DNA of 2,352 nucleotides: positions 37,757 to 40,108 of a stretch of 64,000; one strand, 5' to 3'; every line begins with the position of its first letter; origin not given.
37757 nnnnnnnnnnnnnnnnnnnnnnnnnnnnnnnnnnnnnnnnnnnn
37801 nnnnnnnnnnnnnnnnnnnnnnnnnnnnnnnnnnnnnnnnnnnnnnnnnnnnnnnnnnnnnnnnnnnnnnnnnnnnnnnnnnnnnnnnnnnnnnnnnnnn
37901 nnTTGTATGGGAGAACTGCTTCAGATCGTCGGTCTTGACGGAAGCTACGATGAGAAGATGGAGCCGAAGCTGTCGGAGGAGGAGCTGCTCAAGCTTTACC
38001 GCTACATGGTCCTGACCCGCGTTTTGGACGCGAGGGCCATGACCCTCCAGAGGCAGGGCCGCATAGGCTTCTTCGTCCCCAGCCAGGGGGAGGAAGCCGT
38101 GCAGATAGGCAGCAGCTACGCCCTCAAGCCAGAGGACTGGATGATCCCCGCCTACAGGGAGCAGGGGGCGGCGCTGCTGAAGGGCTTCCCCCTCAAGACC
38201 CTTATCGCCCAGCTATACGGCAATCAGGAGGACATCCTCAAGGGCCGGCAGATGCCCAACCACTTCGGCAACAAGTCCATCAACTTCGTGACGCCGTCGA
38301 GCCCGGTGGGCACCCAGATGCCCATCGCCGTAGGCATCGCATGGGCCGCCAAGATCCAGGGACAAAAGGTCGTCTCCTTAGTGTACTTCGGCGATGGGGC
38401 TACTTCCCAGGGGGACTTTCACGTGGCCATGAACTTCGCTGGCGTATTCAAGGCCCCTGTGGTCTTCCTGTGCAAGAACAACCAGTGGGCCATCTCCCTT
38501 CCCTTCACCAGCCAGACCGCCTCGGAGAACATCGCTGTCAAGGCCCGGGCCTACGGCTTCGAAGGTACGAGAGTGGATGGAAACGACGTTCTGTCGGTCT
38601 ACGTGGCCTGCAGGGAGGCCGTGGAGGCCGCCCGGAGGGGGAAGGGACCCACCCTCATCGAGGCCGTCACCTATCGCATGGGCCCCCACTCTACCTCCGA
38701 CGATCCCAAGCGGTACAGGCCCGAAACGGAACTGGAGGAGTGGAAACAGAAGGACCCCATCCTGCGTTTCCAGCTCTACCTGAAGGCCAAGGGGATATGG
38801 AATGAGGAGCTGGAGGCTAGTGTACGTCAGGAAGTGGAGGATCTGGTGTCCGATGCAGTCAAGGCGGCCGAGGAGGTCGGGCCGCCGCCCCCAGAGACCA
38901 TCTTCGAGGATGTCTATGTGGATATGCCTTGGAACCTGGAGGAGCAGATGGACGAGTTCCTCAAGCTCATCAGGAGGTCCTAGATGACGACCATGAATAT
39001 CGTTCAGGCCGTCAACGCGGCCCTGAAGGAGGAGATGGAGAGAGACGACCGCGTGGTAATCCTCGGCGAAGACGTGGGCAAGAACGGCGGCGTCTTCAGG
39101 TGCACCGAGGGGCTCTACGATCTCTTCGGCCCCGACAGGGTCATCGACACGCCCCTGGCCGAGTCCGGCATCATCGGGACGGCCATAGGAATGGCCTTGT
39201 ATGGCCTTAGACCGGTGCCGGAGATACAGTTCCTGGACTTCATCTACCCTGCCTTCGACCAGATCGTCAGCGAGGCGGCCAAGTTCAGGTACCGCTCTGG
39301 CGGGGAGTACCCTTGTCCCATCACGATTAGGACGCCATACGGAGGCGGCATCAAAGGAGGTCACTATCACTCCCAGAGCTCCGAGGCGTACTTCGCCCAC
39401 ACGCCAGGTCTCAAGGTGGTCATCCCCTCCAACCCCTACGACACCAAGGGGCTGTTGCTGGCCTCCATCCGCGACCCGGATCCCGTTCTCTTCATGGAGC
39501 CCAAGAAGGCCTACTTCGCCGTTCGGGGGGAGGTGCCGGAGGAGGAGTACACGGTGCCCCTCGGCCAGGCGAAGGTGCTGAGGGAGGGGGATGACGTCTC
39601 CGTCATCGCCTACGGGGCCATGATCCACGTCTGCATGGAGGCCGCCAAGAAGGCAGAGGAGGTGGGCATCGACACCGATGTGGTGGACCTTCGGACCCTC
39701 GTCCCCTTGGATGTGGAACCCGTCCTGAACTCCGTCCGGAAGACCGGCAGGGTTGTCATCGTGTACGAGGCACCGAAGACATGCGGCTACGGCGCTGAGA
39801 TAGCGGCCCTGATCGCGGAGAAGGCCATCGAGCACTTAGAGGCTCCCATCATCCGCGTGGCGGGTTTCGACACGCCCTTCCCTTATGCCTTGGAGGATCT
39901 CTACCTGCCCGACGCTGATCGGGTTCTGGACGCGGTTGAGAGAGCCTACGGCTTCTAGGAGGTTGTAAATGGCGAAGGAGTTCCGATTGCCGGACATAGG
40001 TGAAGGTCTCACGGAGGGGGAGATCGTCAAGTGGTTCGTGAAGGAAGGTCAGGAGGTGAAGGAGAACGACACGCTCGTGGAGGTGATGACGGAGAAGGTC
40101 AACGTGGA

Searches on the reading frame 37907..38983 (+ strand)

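Call 42: search_protein_families(library=pfam, proteins=[window:37907-38983:+])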
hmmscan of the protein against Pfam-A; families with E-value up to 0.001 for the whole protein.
window:37907-38983:+ (358 aa): 3 families
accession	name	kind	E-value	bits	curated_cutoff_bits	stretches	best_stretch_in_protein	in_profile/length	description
PF00676.26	E1_dh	-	1.4e-103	346.5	22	1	31-329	1-299/300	Dehydrogenase E1 component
PF13292.11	DXP_synthase_N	-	0.00011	22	21.2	1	135-199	114-178/274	1-deoxy-D-xylulose-5-phosphate synthase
PF02775.26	TPP_enzyme_C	-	0.0002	21.6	21.9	1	132-252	28-150/151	Thiamine pyrophosphate enzyme, C-terminal TPP binding domain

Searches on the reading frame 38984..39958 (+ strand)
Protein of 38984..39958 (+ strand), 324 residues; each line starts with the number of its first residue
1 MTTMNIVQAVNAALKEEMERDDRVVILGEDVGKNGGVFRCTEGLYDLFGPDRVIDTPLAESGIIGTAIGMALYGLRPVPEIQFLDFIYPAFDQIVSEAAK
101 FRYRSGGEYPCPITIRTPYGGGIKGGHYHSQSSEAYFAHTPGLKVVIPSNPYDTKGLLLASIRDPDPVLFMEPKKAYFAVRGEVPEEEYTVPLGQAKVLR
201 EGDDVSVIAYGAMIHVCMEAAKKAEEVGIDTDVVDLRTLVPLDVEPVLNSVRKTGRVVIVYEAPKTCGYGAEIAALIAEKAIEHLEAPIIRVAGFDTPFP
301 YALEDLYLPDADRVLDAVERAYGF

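Call 42: search_protein_families(library=pfam, proteins=[window:38984-39958:+])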
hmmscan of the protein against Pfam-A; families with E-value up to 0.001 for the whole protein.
window:38984-39958:+ (324 aa): 2 families
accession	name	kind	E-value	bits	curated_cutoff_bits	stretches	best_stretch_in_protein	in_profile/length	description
PF02779.29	Transket_pyr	-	1e-46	159.2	27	1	4-177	3-172/174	Transketolase, pyrimidine binding domain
PF02780.25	Transketolase_C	-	9.7e-41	139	25.9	1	194-314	1-124/124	Transketolase, C-terminal domain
